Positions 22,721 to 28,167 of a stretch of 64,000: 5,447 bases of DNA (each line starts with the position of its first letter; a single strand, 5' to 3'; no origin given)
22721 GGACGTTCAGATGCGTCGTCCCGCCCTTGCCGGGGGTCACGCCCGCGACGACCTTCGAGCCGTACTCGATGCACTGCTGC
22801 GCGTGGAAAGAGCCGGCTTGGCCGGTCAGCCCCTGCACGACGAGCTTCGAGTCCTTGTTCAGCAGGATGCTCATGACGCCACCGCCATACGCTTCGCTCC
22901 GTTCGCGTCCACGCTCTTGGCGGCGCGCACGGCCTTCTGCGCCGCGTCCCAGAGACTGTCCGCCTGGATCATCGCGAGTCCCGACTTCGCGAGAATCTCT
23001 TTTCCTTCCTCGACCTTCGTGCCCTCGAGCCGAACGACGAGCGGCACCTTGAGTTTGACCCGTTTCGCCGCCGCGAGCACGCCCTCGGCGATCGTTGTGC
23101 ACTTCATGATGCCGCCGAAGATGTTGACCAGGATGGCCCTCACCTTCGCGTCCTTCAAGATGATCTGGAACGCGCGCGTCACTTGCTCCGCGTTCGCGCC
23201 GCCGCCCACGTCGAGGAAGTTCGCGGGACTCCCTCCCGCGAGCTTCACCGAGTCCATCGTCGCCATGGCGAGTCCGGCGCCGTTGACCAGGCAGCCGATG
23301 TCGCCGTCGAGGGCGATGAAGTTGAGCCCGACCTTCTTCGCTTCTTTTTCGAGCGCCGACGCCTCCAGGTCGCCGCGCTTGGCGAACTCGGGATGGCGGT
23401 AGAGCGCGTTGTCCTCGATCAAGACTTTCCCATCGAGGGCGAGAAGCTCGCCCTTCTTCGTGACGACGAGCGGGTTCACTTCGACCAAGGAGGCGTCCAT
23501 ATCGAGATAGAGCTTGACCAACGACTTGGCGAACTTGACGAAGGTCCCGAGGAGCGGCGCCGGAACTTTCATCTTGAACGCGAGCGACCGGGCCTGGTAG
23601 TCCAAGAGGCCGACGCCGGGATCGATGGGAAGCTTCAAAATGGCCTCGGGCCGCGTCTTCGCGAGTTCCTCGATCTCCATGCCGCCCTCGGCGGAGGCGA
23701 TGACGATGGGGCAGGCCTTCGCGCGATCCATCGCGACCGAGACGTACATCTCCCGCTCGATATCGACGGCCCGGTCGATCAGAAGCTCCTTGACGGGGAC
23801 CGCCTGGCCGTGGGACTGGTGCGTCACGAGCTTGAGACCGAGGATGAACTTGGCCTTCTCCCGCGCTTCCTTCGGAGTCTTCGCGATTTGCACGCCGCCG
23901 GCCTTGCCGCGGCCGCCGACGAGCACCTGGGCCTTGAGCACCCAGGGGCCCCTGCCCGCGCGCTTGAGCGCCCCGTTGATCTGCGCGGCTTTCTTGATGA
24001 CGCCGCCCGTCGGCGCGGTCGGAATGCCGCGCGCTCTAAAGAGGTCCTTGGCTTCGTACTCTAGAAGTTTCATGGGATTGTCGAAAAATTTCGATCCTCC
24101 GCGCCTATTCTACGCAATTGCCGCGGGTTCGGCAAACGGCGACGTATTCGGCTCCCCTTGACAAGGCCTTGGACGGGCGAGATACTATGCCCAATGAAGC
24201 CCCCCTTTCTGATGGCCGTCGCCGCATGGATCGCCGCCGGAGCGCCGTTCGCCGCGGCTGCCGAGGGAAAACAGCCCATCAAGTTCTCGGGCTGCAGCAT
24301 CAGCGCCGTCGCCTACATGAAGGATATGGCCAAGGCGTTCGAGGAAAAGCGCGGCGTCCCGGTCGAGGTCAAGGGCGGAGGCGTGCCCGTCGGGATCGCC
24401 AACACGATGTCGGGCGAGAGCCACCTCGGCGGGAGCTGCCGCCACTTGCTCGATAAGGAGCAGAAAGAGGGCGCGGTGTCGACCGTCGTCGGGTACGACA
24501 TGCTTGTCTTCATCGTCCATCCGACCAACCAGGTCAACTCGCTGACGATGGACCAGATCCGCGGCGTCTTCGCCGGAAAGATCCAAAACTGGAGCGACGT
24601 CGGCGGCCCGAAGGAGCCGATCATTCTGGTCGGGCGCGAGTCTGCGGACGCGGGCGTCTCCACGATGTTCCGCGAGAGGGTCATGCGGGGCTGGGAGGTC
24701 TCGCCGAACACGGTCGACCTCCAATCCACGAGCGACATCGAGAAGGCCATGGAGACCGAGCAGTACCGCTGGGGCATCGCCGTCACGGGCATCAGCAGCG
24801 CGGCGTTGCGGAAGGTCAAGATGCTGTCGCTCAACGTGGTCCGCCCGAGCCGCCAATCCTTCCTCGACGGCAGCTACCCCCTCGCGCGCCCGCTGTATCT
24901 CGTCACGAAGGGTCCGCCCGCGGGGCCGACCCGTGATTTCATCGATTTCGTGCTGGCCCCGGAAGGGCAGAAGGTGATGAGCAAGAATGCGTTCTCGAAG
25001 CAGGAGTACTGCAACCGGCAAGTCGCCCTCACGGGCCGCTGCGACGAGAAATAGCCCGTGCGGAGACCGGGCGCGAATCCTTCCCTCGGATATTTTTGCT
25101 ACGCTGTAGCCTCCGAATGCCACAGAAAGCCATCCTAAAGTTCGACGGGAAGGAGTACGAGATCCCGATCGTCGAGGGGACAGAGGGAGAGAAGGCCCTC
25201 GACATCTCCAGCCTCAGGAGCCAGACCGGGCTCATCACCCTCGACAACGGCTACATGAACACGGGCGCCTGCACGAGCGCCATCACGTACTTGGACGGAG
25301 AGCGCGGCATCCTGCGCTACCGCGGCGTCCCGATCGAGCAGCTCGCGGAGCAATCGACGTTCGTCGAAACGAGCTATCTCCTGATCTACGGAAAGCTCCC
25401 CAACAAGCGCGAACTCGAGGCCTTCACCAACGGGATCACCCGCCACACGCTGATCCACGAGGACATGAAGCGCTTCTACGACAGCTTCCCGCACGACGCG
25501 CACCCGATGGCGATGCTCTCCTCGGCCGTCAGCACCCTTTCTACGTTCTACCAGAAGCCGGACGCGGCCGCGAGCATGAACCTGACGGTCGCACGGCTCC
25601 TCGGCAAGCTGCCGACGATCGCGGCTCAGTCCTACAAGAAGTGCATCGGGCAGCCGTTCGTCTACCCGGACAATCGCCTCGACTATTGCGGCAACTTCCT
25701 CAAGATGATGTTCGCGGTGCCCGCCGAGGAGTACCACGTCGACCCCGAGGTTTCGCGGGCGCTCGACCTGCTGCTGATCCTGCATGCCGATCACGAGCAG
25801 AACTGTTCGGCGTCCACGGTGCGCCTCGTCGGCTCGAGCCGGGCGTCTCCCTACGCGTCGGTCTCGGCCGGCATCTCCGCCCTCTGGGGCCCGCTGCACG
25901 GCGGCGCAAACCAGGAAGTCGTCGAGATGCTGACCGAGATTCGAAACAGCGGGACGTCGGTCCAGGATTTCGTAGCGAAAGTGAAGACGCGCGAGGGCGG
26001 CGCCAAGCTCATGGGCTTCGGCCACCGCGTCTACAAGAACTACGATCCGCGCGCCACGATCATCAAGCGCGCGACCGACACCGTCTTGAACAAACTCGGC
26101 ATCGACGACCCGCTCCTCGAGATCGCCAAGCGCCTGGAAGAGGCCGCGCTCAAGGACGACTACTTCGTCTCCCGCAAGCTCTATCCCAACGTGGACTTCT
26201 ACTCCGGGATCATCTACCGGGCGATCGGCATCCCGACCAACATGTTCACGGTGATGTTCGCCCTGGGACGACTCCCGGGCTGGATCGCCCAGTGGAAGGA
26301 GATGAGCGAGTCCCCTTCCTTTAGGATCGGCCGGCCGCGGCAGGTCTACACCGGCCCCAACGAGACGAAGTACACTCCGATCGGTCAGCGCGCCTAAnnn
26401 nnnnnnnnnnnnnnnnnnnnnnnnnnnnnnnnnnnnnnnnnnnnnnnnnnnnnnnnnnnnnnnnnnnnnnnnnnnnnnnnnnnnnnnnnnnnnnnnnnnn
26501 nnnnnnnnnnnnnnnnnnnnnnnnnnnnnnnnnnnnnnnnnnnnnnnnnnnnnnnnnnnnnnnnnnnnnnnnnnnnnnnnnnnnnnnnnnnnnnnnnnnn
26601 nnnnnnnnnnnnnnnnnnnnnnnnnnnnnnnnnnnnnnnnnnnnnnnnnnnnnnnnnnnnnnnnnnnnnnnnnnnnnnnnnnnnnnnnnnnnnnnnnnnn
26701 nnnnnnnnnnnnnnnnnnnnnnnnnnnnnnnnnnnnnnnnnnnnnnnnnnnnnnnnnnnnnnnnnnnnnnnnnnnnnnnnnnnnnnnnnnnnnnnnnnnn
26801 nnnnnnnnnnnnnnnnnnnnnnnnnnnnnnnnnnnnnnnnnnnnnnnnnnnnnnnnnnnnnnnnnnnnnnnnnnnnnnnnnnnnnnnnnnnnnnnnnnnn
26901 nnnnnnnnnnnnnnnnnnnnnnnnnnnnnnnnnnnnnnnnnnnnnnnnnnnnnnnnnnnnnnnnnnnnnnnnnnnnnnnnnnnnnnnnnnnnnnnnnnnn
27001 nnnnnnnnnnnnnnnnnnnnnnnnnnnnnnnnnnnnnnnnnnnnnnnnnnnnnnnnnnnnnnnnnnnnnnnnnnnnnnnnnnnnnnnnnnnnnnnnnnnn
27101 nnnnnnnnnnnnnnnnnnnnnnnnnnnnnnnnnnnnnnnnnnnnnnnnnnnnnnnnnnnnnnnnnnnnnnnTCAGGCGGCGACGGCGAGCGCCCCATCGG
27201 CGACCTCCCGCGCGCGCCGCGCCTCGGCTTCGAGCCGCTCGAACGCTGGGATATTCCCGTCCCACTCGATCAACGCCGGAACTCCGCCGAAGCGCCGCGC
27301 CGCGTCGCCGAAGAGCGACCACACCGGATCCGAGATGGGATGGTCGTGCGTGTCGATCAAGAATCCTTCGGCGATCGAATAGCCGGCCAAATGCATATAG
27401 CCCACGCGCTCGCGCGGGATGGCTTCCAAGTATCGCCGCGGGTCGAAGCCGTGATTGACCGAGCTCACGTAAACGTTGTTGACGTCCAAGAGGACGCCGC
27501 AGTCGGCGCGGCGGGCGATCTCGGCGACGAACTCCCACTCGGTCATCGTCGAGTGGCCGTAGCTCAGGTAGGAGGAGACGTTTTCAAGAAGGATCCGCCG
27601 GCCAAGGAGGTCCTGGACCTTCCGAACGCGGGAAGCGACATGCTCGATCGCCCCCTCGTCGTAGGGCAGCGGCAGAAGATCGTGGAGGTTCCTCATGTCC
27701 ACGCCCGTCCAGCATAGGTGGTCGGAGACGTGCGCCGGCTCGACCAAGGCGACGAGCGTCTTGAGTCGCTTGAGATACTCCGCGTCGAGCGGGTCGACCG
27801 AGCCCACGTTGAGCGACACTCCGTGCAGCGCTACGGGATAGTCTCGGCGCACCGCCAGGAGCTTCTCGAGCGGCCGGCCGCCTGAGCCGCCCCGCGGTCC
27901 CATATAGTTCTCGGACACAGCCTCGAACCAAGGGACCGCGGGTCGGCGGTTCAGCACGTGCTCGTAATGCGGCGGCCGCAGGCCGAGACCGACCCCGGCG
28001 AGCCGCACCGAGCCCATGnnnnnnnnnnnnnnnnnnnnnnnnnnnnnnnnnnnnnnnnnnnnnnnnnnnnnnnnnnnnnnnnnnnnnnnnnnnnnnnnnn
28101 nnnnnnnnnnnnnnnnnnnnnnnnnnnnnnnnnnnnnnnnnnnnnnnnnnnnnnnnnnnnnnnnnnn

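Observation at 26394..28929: Bufferin-type RiPP operon: yceI, Cys-rich secreted precursor (DUF2282-like), DUF692 MNIO, DUF2063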

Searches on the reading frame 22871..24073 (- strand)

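Call 45: search_protein_families(library=pfam, proteins=[window:22871-24073:-], max_evalue=0.01)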
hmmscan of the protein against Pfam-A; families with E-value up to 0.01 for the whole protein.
window:22871-24073:- (400 aa): 4 families
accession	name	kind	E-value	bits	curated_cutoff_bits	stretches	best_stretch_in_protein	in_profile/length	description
PF08442.15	ATP-grasp_2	-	2e-67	227.2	29.5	1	2-204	1-202/202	ATP-grasp domain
PF00549.24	Ligase_CoA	-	3.3e-32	111.7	24.5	1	262-382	1-128/128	CoA-ligase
PF24948.1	Citrate_synth_N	-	2.2e-14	53.8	83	1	43-225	53-226/232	ATP-citrate synthase ATP-grasp domain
PF13549.11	ATP-grasp_5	-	3.7e-06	26.9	27.6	1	3-139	10-140/221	ATP-grasp domain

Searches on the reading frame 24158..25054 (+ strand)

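Call 45: search_protein_families(library=pfam, proteins=[window:24158-25054:+], max_evalue=0.01)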
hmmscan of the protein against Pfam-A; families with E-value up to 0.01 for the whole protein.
window:24158-25054:+ (298 aa): 3 families
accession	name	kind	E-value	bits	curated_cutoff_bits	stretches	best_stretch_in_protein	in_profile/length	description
PF12849.12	PBP_like_2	-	7.8e-30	105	27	1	47-269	17-267/267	PBP superfamily domain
PF13531.11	SBP_bac_11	-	1.3e-07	32.1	25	1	48-277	7-224/227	Bacterial extracellular solute-binding protein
PF12727.12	PBP_like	-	5e-05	23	27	1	60-208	3-150/193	PBP superfamily domain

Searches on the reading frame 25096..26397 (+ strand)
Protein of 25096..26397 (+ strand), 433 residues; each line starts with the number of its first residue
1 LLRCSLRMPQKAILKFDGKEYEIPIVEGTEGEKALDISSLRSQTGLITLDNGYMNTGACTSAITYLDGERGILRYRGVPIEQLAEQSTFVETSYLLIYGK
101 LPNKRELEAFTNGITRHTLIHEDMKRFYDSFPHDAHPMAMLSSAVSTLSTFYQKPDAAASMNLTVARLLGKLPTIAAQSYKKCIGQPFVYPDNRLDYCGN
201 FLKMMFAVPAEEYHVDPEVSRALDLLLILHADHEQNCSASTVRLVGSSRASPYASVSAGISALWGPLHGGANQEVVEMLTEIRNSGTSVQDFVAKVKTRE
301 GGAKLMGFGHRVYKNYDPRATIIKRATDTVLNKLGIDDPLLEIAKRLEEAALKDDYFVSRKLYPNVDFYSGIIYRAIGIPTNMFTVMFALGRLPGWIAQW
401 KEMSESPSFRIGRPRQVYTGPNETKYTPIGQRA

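Call 45: search_protein_families(library=pfam, proteins=[window:25096-26397:+], max_evalue=0.01)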
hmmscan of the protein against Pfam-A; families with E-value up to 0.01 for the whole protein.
window:25096-26397:+ (433 aa): 1 family
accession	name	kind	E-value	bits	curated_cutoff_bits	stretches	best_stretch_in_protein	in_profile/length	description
PF00285.26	Citrate_synt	-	2.4e-138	461.5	27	1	52-415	1-357/357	Citrate synthase, C-terminal domain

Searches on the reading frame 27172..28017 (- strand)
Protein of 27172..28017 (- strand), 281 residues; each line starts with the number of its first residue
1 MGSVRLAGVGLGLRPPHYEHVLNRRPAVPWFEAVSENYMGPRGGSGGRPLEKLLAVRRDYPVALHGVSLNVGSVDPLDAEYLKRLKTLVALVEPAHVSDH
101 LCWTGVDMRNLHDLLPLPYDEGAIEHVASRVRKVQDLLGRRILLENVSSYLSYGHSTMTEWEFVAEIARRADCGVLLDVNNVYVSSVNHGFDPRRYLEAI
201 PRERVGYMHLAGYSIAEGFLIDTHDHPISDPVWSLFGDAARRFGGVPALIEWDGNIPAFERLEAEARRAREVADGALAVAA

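Call 3: search_protein_families(library=pfam, proteins=[window:27172-28017:-], max_evalue=1)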
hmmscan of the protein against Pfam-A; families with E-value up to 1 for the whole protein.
window:27172-28017:- (281 aa): 2 families
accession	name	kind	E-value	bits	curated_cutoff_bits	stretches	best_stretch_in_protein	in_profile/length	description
PF05114.20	MbnB_TglH_ChrH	-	1.3e-106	356.2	25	1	8-273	1-262/263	RiPP precursor modification enzyme MbnB/TglH/ChrH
PF01261.30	AP_endonuc_2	-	3e-07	30.8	31.1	1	58-224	40-199/249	Xylose isomerase-like TIM barrel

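Call 4: search_protein_families(library=ncbifam, proteins=[window:27172-28017:-], max_evalue=1)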
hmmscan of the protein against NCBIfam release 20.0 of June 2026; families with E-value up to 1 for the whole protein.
window:27172-28017:- (281 aa): 5 families
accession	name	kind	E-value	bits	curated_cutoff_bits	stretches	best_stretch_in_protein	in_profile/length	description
NF050167.1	MNIO_BufB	equivalog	1.3e-109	365.6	310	1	9-270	1-262/262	MNIO family bufferin maturase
NF003818.2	PRK05409.1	equivalog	5e-77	259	360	1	8-271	1-262/264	HvfB family MNIO-type RiPP peptide maturase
NF050151.1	RiPP_MNIO_ApyH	equivalog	3.4e-26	92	400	1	54-274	49-281/283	multinuclear non-heme iron-dependent oxidative enzyme ApyH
TIGR04159.2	methbact_MbnB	equivalog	1.6e-20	73.7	325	1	59-243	46-228/261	methanobactin biosynthesis protein MbnB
NF050165.1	MNIO_ChrH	equivalog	2e-10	40.3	600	1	79-235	78-239/363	MNIO family chryseobactin maturase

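Call 29: search_solved_structures(query=window:27172-28017:-, max_evalue=0.001, show_alignments=4)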
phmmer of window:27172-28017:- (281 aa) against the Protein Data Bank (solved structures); distinct sequences matched with E-value up to 0.001: 8.
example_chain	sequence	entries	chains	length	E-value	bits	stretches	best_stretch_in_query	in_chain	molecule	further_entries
3bww_A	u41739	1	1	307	1.1e-44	156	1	8-214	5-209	Protein of unknown function DUF692/COG3220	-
8hci_D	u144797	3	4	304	5.4e-19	71.6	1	87-256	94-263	DUF692 family protein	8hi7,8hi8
7tcr_A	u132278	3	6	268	3.4e-15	59.2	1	57-272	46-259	Methanobactin biosynthesis cassette protein MbnB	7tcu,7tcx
7tcw_A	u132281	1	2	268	5.7e-14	55.1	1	57-272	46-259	Methanobactin biosynthesis cassette protein MbnB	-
7fc0_B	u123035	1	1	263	5.2e-13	52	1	54-231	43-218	Methanobactin biosynthesis cassette protein MbnB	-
7fc0_E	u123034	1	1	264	5.2e-13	52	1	54-231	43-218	Methanobactin biosynthesis cassette protein MbnB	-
7dz9_B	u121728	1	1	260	2.7e-11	46.3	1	83-244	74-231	cpMbnB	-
7dz9_A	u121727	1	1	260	2.7e-11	46.3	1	83-244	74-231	MbnB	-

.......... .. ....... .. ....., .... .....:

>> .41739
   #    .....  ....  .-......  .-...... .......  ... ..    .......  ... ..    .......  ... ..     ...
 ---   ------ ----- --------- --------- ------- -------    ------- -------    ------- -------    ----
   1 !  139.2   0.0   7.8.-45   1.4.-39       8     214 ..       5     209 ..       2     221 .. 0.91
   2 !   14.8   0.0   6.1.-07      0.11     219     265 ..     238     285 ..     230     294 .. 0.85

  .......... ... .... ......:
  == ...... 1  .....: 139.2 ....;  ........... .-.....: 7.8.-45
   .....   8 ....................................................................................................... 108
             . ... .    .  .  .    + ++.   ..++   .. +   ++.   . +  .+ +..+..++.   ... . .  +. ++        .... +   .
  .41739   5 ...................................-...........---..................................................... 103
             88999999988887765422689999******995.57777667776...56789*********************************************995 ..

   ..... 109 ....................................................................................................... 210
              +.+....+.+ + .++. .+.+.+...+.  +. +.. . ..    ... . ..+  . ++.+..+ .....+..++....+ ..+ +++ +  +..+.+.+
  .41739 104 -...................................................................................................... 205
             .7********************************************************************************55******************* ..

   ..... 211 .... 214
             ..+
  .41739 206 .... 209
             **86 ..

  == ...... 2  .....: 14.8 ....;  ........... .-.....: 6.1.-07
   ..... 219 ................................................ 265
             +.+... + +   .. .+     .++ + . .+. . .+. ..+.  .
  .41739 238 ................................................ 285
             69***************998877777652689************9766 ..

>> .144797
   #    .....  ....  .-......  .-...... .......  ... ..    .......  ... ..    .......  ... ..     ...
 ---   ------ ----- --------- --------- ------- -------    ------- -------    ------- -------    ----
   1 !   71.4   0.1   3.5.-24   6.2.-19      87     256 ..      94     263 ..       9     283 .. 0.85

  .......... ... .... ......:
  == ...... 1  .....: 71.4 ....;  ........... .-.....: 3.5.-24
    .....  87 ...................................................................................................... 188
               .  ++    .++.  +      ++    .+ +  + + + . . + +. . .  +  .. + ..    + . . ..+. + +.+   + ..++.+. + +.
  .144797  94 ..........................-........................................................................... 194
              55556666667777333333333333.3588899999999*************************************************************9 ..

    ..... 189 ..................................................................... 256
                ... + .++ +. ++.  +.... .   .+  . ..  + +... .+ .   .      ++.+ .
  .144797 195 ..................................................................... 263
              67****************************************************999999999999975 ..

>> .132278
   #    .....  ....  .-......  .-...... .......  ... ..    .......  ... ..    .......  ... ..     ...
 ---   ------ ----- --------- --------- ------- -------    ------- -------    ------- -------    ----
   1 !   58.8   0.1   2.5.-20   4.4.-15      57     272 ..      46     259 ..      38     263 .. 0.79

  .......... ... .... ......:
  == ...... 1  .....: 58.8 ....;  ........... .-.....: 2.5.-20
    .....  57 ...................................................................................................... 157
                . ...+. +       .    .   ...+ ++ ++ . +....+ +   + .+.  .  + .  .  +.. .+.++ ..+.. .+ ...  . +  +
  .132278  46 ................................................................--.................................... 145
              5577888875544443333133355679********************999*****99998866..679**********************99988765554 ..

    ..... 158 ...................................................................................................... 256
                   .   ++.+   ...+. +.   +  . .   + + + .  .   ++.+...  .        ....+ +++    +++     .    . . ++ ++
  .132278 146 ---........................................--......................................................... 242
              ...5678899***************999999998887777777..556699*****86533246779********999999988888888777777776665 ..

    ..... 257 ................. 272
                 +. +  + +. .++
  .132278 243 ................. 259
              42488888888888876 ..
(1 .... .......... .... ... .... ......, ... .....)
